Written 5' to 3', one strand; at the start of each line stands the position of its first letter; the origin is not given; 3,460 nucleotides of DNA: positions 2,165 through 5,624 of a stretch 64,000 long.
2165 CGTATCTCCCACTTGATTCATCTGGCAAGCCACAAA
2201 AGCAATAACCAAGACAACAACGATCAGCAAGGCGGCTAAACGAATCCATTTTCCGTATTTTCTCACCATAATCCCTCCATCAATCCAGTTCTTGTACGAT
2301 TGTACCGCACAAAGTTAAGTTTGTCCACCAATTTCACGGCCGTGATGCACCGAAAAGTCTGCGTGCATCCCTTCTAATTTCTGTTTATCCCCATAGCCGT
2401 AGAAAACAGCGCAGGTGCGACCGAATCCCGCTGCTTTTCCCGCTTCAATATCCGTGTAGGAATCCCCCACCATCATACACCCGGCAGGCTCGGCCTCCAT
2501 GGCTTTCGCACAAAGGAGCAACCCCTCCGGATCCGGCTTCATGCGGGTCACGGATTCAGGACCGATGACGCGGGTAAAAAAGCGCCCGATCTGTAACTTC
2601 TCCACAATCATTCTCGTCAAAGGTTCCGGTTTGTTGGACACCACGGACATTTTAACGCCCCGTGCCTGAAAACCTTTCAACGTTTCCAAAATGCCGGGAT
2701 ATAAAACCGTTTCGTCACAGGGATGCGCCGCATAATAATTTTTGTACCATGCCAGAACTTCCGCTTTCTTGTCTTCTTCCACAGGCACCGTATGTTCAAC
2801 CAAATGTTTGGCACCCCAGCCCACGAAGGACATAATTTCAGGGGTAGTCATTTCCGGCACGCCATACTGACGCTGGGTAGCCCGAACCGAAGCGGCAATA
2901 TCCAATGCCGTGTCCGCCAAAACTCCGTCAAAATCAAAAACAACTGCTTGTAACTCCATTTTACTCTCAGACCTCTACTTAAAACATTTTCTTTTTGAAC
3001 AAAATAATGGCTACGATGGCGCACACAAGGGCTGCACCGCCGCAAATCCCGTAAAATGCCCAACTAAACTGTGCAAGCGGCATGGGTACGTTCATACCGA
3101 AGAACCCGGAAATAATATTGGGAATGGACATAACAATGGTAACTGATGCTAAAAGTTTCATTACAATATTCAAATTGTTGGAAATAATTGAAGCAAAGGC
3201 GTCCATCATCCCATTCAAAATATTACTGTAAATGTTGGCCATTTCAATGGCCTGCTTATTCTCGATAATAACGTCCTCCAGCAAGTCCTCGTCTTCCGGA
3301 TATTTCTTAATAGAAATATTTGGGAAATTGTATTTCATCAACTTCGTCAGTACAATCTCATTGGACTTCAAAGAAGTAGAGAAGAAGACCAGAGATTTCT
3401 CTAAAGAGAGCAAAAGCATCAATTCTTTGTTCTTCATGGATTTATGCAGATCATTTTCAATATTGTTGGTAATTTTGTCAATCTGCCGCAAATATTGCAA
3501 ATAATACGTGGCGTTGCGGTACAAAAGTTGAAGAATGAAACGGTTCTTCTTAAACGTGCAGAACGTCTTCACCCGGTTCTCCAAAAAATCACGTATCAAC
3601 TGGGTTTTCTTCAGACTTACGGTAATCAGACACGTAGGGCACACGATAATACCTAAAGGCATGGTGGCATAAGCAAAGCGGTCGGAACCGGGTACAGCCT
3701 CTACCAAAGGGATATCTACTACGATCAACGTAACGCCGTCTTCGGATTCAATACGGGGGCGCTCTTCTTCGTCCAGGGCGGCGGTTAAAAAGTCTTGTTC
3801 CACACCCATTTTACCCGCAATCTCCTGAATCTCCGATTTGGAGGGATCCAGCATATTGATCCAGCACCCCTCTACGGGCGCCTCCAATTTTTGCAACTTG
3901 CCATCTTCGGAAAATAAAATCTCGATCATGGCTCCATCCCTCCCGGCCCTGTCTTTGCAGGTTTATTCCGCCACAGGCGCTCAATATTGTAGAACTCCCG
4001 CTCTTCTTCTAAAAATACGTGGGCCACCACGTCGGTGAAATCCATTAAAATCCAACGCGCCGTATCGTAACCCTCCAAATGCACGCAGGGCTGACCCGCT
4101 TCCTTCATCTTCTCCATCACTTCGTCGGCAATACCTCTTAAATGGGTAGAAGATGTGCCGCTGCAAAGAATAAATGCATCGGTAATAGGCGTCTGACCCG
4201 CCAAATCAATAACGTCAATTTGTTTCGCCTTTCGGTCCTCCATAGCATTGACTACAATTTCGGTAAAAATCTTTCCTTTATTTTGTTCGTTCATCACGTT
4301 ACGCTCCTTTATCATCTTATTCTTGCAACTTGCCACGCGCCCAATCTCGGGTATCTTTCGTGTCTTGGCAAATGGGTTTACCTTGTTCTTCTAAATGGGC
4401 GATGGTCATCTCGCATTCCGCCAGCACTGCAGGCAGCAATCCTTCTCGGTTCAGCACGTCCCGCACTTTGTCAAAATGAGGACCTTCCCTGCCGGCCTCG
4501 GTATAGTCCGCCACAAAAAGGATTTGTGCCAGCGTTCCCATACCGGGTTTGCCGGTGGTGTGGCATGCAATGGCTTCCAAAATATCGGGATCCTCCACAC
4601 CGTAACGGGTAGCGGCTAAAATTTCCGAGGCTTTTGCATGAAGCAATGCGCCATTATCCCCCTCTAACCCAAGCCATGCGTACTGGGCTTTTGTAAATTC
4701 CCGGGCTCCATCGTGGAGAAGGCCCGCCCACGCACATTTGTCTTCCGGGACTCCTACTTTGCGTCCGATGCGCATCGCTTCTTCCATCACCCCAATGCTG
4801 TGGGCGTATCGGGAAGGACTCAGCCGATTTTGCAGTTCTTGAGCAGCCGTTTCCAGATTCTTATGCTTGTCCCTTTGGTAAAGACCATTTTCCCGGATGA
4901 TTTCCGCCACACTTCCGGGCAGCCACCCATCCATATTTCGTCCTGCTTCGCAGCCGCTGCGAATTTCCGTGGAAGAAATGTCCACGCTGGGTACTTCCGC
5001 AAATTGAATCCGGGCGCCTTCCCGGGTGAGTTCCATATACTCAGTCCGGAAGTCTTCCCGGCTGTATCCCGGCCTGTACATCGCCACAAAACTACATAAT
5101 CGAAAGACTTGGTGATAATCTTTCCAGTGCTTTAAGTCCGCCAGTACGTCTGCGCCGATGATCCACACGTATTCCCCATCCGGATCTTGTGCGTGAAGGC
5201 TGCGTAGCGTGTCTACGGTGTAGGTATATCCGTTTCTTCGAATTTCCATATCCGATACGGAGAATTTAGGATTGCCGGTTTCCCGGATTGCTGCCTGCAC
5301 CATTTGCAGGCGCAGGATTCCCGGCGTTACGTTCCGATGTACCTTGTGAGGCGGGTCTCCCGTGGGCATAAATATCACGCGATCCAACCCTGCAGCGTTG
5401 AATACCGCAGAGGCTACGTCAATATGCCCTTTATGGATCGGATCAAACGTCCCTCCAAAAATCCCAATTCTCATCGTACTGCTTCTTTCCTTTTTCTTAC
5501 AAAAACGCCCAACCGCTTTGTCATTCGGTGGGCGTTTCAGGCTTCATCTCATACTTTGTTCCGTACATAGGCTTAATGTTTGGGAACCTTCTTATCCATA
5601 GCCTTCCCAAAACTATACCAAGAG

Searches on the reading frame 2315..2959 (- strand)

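Call 90: search_protein_families(library=pfam, proteins=[window:2315-2959:-], max_evalue=0.00001)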
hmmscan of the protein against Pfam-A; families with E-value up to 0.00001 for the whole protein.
window:2315-2959:- (214 aa): 4 families
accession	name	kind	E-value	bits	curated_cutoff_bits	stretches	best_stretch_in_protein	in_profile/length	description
PF13419.12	HAD_2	-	5e-37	128.2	23.8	1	6-179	1-173/178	Haloacid dehalogenase-like hydrolase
PF00702.32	Hydrolase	-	6e-30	105.5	26.4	1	4-178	2-191/191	haloacid dehalogenase-like hydrolase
PF12710.13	HAD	-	7e-10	40.1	27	1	6-173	1-187/189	haloacid dehalogenase-like hydrolase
PF13242.12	Hydrolase_like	-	1.2e-08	35.2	22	1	141-197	4-60/75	HAD-hyrolase-like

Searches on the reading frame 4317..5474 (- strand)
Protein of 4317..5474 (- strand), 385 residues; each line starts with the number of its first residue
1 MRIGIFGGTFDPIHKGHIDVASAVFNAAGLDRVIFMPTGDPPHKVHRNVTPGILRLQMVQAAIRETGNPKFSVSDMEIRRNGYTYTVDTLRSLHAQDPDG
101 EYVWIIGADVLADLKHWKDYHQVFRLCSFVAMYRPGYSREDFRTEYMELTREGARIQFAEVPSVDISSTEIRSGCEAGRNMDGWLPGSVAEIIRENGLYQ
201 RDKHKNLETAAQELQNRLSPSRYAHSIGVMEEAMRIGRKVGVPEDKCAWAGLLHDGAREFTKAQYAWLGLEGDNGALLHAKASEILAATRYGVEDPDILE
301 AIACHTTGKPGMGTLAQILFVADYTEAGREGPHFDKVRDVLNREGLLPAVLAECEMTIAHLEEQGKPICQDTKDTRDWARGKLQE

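Call 90: search_protein_families(library=pfam, proteins=[window:4317-5474:-], max_evalue=0.00001)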
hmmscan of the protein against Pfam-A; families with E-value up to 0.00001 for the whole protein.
window:4317-5474:- (385 aa): 2 families
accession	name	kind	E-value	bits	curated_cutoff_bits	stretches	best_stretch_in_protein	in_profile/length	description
PF01467.32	CTP_transf_like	-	2.2e-26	93.1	21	1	5-173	1-132/133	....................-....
PF01966.28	HD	-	1.6e-13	51.4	22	1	222-327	1-115/116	HD domain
